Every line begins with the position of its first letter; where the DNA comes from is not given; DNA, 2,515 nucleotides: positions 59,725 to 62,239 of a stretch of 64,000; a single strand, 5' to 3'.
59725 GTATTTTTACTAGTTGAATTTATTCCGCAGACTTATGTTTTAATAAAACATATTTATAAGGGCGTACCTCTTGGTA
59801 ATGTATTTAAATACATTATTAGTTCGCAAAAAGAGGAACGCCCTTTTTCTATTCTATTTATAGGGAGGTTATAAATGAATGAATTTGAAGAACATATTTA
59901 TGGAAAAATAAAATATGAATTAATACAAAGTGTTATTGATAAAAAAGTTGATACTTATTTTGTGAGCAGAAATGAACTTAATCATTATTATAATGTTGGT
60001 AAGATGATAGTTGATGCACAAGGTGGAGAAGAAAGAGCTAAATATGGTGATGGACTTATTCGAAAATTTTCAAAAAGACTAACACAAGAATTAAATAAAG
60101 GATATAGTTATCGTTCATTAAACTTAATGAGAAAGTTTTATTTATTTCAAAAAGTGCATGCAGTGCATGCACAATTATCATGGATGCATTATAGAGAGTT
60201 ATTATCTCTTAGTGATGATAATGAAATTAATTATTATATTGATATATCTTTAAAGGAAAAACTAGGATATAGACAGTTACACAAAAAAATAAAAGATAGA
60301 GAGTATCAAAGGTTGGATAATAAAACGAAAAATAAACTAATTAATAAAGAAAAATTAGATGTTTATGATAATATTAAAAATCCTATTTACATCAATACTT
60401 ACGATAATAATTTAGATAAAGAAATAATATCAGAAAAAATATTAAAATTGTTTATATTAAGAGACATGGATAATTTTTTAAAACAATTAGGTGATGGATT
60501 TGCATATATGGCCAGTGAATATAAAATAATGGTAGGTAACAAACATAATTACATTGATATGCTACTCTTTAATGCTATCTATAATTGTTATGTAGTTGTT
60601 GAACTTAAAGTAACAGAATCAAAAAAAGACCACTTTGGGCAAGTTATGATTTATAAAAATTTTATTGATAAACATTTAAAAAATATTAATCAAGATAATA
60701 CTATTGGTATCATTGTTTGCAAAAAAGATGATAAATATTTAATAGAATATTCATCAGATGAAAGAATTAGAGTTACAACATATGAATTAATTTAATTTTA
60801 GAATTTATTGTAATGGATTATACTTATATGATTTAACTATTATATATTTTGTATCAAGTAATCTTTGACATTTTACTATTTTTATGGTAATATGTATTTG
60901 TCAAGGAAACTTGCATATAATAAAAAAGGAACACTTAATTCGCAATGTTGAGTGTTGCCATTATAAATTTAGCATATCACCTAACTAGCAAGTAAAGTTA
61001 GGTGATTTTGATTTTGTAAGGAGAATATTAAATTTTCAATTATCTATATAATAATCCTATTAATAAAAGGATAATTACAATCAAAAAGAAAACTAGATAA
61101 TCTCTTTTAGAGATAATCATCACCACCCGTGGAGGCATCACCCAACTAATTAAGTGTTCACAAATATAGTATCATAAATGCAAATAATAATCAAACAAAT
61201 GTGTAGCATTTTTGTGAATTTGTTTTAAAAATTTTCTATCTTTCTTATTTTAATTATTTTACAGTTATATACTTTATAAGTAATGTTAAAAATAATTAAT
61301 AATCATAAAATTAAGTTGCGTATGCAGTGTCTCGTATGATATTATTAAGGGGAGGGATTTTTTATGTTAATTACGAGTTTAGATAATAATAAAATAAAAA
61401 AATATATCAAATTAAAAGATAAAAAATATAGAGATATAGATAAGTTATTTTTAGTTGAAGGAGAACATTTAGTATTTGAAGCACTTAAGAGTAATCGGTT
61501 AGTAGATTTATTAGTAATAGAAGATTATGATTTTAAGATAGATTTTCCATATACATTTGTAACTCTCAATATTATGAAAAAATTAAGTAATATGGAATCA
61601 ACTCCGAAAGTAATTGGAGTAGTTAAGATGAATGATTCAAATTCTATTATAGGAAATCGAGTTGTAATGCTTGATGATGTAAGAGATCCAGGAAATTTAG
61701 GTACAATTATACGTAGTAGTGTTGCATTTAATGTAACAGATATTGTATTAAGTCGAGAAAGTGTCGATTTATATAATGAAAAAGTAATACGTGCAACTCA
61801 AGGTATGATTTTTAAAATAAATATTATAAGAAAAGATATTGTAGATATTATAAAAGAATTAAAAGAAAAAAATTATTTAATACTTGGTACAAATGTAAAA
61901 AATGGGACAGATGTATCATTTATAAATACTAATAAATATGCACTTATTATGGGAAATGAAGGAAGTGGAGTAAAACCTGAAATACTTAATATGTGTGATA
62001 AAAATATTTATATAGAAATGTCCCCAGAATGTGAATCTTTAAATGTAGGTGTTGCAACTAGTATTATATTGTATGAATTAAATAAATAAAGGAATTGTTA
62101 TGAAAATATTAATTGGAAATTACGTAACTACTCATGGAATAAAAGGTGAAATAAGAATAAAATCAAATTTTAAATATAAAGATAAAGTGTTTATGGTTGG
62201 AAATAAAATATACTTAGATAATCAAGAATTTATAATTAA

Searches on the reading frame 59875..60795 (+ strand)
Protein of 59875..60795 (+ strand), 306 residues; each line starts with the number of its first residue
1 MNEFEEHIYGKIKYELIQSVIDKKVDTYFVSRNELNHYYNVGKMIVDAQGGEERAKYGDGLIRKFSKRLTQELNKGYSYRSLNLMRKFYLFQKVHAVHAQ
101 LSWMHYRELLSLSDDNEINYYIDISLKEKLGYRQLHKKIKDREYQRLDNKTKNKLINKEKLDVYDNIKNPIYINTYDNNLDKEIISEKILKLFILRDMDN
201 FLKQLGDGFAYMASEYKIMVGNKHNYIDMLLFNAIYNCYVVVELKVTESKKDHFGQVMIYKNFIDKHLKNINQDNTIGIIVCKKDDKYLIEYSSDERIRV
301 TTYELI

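Call 55: search_protein_families(library=pfam, proteins=[window:59875-60795:+], max_evalue=0.001)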
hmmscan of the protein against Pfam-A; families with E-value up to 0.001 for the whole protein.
window:59875-60795:+ (306 aa): 3 families
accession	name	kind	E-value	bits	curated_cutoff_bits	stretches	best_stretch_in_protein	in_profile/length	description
PF06250.17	YhcG_C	-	6.6e-30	104.5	32.5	1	183-304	17-141/157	YhcG PDDEXK nuclease domain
PF17761.7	DUF1016_N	-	7.7e-29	101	32.8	1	30-146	17-137/137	DUF1016 N-terminal domain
PF13588.12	HSDR_N_2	-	0.00011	22.6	25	1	211-268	23-82/110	Type I restriction enzyme R protein N terminus (HSDR_N)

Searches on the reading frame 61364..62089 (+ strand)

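Call 55: search_protein_families(library=pfam, proteins=[window:61364-62089:+], max_evalue=0.001)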
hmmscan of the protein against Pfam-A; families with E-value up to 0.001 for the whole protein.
window:61364-62089:+ (241 aa): 2 families
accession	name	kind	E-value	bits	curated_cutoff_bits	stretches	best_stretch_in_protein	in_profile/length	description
PF00588.24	SpoU_methylase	-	1.5e-39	135.8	29.7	1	99-237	2-142/142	SpoU rRNA Methylase family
PF22435.1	MRM3-like_sub_bind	-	2.8e-12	47.3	27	1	8-84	1-83/84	MRM3-like substrate binding domain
